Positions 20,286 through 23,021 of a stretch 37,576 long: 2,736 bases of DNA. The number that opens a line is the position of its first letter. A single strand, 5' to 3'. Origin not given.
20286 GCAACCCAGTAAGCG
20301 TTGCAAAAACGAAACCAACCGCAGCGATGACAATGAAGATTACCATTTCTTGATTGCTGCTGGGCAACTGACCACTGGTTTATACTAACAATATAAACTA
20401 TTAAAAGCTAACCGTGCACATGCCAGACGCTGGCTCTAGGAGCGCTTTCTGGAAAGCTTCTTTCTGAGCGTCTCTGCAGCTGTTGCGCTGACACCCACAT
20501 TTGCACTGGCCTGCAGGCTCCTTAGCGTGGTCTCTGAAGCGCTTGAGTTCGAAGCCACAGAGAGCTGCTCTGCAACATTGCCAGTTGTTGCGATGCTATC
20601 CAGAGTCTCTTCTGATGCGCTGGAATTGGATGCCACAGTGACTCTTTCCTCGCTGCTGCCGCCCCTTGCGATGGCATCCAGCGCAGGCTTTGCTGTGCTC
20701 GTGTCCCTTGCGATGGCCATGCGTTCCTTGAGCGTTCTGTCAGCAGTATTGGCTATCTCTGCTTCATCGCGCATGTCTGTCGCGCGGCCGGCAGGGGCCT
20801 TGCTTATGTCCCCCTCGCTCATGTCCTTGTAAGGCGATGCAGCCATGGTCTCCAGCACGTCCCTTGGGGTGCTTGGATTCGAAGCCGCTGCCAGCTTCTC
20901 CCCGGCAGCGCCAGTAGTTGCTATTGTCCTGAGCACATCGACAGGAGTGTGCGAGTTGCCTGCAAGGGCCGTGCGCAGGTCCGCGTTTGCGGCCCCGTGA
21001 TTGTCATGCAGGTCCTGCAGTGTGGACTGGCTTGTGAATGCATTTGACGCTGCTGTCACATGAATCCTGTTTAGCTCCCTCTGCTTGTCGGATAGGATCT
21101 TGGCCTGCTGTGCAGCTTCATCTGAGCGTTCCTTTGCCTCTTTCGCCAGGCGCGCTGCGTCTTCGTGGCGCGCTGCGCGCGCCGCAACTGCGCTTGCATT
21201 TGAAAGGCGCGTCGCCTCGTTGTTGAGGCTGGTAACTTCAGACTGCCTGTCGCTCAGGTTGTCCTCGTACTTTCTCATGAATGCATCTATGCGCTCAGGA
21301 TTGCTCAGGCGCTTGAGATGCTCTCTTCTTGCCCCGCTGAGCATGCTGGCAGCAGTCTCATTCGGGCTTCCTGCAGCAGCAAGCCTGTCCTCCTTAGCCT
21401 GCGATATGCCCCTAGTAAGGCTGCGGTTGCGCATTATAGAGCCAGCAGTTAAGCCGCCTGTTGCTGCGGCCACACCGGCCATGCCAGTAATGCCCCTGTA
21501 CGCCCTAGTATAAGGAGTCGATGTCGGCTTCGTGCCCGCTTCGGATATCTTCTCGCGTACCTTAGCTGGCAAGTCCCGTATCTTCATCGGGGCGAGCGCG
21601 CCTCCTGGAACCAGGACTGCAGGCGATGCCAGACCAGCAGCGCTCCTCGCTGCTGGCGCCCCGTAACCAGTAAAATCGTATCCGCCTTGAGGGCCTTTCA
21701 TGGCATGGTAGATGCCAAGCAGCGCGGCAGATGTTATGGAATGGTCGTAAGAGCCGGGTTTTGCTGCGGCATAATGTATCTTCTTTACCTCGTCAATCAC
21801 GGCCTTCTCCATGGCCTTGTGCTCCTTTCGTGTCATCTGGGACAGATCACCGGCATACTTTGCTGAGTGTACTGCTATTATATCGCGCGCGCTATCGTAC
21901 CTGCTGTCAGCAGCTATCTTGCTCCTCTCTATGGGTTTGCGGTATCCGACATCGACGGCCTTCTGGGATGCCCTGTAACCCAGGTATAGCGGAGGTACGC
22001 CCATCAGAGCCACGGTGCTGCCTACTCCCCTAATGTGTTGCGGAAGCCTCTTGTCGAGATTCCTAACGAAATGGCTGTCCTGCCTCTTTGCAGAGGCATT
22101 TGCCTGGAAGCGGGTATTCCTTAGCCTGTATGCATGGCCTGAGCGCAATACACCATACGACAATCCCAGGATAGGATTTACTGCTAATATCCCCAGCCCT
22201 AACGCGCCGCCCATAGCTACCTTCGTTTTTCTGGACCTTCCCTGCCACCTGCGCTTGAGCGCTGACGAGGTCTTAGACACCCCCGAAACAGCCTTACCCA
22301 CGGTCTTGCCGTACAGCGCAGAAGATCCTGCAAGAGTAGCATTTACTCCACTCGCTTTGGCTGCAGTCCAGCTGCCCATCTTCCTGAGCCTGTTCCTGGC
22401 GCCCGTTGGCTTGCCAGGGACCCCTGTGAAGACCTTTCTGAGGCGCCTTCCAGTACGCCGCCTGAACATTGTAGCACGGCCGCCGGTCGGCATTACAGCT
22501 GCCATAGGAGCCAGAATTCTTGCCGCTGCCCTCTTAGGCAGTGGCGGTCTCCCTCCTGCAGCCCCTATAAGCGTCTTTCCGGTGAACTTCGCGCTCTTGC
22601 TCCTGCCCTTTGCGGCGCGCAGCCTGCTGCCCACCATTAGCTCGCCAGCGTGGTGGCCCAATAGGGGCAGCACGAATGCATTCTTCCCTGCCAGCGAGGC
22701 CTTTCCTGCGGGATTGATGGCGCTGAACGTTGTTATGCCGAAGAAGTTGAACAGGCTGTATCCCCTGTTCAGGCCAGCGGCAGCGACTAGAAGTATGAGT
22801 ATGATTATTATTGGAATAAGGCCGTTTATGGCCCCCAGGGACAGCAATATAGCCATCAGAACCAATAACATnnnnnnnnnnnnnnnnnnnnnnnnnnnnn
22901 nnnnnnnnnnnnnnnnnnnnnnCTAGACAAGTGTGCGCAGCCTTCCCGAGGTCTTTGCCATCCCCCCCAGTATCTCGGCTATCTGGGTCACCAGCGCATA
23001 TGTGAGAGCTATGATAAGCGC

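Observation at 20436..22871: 811-aa membrane protein combining an acid-free polybasic region with C-terminal LRV-type repeats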

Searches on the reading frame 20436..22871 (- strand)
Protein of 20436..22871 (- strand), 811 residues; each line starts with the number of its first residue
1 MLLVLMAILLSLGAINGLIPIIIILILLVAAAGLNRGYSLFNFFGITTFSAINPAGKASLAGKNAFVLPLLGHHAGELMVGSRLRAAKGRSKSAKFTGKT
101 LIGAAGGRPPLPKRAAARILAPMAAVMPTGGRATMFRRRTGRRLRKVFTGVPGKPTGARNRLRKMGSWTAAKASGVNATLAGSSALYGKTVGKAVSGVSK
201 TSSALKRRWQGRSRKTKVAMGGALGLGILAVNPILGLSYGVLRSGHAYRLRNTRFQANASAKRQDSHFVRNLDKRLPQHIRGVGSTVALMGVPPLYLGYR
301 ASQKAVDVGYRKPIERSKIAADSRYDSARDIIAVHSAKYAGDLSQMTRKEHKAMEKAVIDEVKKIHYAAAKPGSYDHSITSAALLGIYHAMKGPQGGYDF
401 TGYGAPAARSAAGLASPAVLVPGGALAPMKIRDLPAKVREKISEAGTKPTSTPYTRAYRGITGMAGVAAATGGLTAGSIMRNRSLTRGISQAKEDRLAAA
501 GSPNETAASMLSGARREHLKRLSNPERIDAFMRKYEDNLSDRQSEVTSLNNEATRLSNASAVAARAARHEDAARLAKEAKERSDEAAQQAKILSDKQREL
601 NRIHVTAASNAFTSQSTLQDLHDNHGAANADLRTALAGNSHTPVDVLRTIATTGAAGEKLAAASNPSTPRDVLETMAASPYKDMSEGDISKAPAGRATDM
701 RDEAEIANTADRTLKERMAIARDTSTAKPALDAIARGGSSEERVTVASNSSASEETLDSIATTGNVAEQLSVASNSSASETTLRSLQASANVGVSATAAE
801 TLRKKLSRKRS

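Call 5: search_protein_families(library=pfam, proteins=[window:20436-22871:-], max_evalue=0.01)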
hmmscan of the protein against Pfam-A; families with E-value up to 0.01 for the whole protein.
window:20436-22871:- (811 aa): 2 families
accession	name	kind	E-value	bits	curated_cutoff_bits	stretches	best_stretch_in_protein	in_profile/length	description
PF01816.23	LRV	-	1.3e-08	35.1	21.6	0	660-680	5-25/26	Leucine rich repeat variant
PF25591.1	LRV_2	-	0.0003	21.1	27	0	607-656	6-51/61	Leucine Rich Repeat Variant domain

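Call 9: find_homologous_proteins(query=window:20436-22871:-)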
Query window:20436-22871:- (811 aa): 16 proteins with E <= 0.001 among 8000 candidates.
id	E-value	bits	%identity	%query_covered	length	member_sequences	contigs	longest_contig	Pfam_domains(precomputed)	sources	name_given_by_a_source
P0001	0.0e+0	1699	100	99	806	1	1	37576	PF01816.24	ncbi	-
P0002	1.0e-21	95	49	15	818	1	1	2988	-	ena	-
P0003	1.5e-21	94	45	15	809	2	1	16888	-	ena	-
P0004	5.6e-20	89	53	12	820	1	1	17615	-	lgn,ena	-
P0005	5.7e-20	89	32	37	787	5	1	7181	-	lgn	-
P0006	1.9e-18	84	71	8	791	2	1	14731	-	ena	-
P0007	4.1e-18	83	52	12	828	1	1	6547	-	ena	-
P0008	5.0e-18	83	70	9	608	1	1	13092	-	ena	-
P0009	6.1e-18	82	65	5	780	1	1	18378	-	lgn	-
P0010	1.8e-17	81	73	8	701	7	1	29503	PF01816.24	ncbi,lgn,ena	-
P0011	1.1e-16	78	73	8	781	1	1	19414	-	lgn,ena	-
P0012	1.2e-16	78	31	36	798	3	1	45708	-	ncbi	-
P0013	1.7e-16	78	53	13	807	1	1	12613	-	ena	-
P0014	2.2e-15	74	35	31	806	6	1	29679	-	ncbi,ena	-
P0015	1.1e-13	68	42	22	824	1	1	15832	-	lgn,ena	-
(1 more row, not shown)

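Call 15: find_encoding_contigs(protein=P0012, flank=10000, max_places=2)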
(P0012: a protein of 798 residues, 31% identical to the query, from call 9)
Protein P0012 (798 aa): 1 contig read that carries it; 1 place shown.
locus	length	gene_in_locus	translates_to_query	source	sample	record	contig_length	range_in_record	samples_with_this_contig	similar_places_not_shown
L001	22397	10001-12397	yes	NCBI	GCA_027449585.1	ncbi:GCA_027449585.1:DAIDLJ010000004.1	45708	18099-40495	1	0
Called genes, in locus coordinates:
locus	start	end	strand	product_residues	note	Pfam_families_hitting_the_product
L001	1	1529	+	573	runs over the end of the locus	-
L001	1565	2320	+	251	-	-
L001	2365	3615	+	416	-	-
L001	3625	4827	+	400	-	-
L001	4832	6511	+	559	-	-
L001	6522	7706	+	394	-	-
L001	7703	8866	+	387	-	-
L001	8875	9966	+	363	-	-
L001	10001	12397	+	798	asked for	-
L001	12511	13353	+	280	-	-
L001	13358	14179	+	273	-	-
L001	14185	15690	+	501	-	PF01935:DUF87, PF12846:AAA_10 (faint), PF19044:P-loop_TraG (weak)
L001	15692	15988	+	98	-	-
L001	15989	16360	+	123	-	-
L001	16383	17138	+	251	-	-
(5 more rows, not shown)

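Call 16: find_encoding_contigs(protein=P0010, flank=10000, max_places=2)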
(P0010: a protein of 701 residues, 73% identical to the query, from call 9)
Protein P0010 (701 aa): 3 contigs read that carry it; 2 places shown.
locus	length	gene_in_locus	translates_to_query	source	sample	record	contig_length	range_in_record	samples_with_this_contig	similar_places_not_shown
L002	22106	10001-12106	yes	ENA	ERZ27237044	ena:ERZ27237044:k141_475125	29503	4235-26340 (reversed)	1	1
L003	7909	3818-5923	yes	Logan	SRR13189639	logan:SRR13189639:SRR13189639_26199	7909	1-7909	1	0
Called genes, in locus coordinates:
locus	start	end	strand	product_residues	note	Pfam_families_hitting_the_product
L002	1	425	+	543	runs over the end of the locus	-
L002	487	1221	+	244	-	-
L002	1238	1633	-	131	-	PF01934:HepT-like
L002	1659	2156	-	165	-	PF18765:Polbeta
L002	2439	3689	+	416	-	-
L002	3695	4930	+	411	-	-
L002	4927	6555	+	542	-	-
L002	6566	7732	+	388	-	-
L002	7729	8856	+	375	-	-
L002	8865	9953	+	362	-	-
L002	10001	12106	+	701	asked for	PF01816:LRV (faint)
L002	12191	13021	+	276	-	-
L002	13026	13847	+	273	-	-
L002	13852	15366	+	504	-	PF01935:DUF87, PF12846:AAA_10 (faint), PF19044:P-loop_TraG (weak)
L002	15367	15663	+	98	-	-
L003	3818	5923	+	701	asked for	PF01816:LRV (faint)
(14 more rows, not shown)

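Call 17: list_cluster_members(proteins=[P0001, P0012, P0010, P0014])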
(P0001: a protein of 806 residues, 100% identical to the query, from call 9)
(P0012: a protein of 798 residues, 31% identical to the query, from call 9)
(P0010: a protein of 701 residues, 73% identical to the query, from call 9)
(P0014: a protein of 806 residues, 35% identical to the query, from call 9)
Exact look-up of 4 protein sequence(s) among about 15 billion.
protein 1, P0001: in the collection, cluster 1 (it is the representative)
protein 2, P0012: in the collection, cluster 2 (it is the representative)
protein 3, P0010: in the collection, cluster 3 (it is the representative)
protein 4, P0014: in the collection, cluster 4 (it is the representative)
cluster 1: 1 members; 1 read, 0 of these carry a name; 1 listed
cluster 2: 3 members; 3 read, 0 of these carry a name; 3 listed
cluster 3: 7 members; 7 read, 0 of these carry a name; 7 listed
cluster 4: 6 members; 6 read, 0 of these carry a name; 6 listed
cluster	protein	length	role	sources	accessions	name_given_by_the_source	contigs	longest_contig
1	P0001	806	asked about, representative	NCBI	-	-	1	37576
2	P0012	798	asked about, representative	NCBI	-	-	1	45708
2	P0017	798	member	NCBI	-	-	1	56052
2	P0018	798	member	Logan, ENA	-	-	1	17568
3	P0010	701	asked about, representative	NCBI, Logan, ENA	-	-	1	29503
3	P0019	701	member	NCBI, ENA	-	-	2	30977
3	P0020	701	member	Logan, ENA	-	-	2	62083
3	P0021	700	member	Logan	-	-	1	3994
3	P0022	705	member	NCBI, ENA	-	-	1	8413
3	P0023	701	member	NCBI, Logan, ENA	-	-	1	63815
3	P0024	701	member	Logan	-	-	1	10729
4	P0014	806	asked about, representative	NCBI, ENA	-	-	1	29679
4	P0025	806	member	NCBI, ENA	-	-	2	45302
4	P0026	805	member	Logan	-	-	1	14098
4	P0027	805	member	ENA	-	-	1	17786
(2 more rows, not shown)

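Call 18: find_related_loci(query=A1, collection=genome_contigs, flank=10000)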
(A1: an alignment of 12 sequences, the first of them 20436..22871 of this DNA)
Query A1 (811 aa) in genome_contigs; peptide patterns used: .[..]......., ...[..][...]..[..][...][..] (x = any residue, [..] = any of these).
100 stretches matched a pattern; 7 encode a relative of the query (tblastn E <= 1e-3); 7 distinct loci.
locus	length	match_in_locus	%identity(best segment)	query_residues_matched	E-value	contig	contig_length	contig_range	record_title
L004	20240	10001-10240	70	1-84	4e-30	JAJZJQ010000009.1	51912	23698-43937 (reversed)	MAG: Candidatus Micrarchaeota archaeon isolate LSA5.bin54 NODE_782_length_51912_cov_2.372849, whole genome shotgun seque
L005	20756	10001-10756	35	2-256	4e-20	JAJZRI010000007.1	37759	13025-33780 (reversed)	MAG: Candidatus Micrarchaeota archaeon isolate SKS1.bin82 NODE_1866_length_37759_cov_3.916454, whole genome shotgun sequ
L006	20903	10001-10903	31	1-296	1e-18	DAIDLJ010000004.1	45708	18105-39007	MAG TPA_asm: Candidatus Micrarchaeota archaeon isolate clean425 NODE_4_length_45708_cov_3.387872, whole genome shotgun s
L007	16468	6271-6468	73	1-66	4e-18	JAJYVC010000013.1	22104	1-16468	MAG: Candidatus Micrarchaeota archaeon isolate FK1.bin66 NODE_2269_length_22104_cov_1.777404, whole genome shotgun seque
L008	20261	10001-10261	64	10-95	3e-17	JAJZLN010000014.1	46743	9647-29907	MAG: Candidatus Micrarchaeota archaeon isolate MAS3.bin124 NODE_1321_length_46743_cov_2.206560, whole genome shotgun seq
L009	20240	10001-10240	63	1-74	1e-16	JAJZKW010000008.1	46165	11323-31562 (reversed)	MAG: Candidatus Micrarchaeota archaeon isolate MAS1.bin63 NODE_455_length_46165_cov_29.771189, whole genome shotgun sequ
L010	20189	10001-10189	75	1-63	3e-14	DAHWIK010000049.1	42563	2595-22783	MAG TPA_asm: Candidatus Micrarchaeota archaeon isolate clean1294 k141_948288, whole genome shotgun sequence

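Call 25: search_protein_families(library=ncbifam, proteins=[window:20436-22871:-], max_evalue=0.1)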
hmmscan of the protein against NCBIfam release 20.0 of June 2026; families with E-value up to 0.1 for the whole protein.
window:20436-22871:- (811 aa): 0 families

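Call 27: search_solved_structures(query=A1, max_evalue=1, show_alignments=2)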
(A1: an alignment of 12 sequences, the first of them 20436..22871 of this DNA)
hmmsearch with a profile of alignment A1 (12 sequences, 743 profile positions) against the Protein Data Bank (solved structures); distinct sequences matched with E-value up to 1: 4.
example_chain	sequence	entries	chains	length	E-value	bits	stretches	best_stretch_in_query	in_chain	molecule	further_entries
3na7_A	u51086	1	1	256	0.29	13.3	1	536-673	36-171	HP0958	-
9lr9_C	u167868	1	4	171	0.48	12.6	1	211-316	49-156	Pre-histone-like nucleoprotein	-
9twt_A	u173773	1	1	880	0.85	11.8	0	336-405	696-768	Leucine--tRNA ligase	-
9twv_A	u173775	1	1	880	0.99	11.6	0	336-405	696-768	Leucine--tRNA ligase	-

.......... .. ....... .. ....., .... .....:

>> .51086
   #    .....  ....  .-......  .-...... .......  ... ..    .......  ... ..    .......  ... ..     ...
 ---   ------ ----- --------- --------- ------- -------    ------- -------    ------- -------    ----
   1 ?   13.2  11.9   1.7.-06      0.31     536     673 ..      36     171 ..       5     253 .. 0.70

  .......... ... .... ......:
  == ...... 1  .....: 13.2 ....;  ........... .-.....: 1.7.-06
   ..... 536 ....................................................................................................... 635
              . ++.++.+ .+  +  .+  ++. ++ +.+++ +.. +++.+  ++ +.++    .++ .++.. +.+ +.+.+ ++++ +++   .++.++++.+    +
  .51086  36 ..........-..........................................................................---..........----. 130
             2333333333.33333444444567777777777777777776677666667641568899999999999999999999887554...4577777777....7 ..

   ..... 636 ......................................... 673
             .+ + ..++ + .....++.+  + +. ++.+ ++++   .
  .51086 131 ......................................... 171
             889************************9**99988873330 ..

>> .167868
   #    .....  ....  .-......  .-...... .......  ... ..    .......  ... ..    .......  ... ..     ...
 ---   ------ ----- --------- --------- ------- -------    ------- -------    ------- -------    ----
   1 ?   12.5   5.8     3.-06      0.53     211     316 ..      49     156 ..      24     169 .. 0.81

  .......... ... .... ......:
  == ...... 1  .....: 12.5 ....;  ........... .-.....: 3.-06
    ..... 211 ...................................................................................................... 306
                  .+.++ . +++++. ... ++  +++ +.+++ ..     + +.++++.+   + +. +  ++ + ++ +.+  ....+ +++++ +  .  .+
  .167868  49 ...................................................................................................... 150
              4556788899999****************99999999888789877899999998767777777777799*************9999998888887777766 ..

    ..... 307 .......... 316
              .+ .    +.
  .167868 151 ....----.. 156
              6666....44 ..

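Call 53: predict_structure(alignment_id=A2)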
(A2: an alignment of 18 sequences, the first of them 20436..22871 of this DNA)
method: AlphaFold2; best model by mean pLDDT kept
length: 811 residues; sequences in the alignment: 18
mean_pLDDT: 52.1   pTM: 0.42
mean pLDDT of the five models: 52.1, 50.4, 48.1, 47.6, 45.0
residues with pLDDT >= 90: 16; 70-90: 210; 50-70: 149; < 50: 436
segments of 3 or more residues with pLDDT < 50: 34-323, 365-436, 444-447, 449-455, 655-697, 739-753
pLDDT, mean of each block of 10 residues (from residue 1): 62 66 77 47 40 31 29 25 35 34 27 30 28 28 32 32 30 29 32 32 35 32 27 31 32 32 30 31 28 32 33 35 56 67 65 71 47 36 37 33 28 29 32 45 49 48 56 56 56 60 61 77 84 72 75 83 73 80 80 77 88 90 79 86 87 56 39 39 46 49 64 80 83 70 42 53 73 88 87 88 79 49
secondary structure, 60 per line:
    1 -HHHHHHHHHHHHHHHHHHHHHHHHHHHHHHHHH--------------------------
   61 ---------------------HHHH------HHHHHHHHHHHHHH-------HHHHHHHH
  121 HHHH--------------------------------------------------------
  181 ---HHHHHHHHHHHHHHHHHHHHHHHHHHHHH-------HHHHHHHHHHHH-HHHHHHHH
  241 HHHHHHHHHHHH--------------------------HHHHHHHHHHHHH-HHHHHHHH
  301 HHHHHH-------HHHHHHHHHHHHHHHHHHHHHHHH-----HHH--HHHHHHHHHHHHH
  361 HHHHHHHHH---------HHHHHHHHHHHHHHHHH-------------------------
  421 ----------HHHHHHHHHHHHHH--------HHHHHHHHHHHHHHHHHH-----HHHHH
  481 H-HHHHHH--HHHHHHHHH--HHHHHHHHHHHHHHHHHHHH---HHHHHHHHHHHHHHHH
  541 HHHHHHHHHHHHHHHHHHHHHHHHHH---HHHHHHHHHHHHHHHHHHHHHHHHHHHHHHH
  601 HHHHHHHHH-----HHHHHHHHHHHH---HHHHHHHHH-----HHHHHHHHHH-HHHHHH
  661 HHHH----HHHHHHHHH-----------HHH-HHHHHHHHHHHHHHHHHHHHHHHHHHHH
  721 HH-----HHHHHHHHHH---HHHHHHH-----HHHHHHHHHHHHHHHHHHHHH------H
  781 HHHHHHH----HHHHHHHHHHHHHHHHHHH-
elements in order (helices of 4 or more, strands of 3 or more residues): H2-34 H82-85 H92-105 H113-124 H184-212 H220-231 H233-252 H279-291 H293-306 H314-337 H348-369 H379-395 H431-444 H453-470 H476-481 H483-488 H491-499 H502-521 H525-566 H570-609 H615-626 H630-638 H644-653 H655-664 H669-677 H693-722 H728-737 H741-747 H753-773 H780-787 H792-810

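Call 57: fold_search(model_id=the predicted structure, library=pdb)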
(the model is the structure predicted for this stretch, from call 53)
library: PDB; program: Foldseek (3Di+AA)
matches with E <= 10: 191; with E <= 0.001: 0
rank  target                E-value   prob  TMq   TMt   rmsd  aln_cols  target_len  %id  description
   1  4rv1_A                2.0e-02  0.89  0.15  0.24  18.0       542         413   12  Crystal Structure of Engineered Protein. Northeast Structural Genomics Consortium (NESG) Target OR497. (released 2014-12-10)
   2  4rv1_D                4.5e-02  0.60  0.12  0.19  18.9       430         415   13  Crystal Structure of Engineered Protein. Northeast Structural Genomics Consortium (NESG) Target OR497. (released 2014-12-10)
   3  4rv1_C                4.9e-02  0.91  0.15  0.25  15.5       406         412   12  Crystal Structure of Engineered Protein. Northeast Structural Genomics Consortium (NESG) Target OR497. (released 2014-12-10)
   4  6s9o_D                1.2e-01  0.54  0.13  0.24  15.6       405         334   15  Designed Armadillo Repeat protein internal Lock1 fused to target peptide KRKRKLKFKR (released 2020-02-19)
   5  8hkw_A                1.4e-01  0.44  0.13  0.20  18.2       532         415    9  Crystal structure of importin-alpha3 bound to the 53BP1 nuclear localization signal (released 2022-12-21)
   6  7sqc_H7               1.4e-01  0.87  0.15  0.24  13.5       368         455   10  Ciliary C1 central pair apparatus isolated from Chlamydomonas reinhardtii (released 2022-04-13)
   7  8v3b_a                1.6e-01  0.28  0.13  0.18  21.1       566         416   14  Computational Designed Nanocage O43_129_+4 (released 2024-03-13)
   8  4mfu                  1.7e-01  0.28  0.13  0.18  19.9       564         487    8  Crystal structure of human CTNNBL1(residues 77~563) (released 2014-03-12)
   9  4r0z                  2.3e-01  0.23  0.13  0.17  23.8       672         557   11  A conserved phosphorylation switch controls the interaction between cadherin and beta-catenin in vitro and in vivo (released 2015-04-29)
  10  7qfw_A                2.4e-01  0.20  0.12  0.12  24.2       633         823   10  S.c. Condensin peripheral Ycg1 subcomplex bound to DNA (released 2022-06-15)
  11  4hxt                  2.5e-01  0.77  0.12  0.32  13.9       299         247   13  Crystal Structure of Engineered Protein. Northeast Structural Genomics Consortium Target OR329 (released 2012-11-21)
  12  1gcj_A                2.5e-01  0.25  0.14  0.20  21.4       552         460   11  N-TERMINAL FRAGMENT OF IMPORTIN-BETA (released 2000-10-18)
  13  7vf5_A                2.6e-01  0.21  0.12  0.09  22.5       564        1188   11  Human m6A-METTL associated complex (WTAP, VIRMA, and HAKAI) (released 2022-09-14)
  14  4db8_B                3.0e-01  0.28  0.09  0.20  17.3       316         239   13  Designed Armadillo-repeat Protein (released 2012-05-16)
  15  4v3q_A                3.7e-01  0.44  0.11  0.25  16.6       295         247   14  Designed armadillo repeat protein with 4 internal repeats, 2nd generation C-cap and 3rd generation N-cap. (released 2016-01-13)
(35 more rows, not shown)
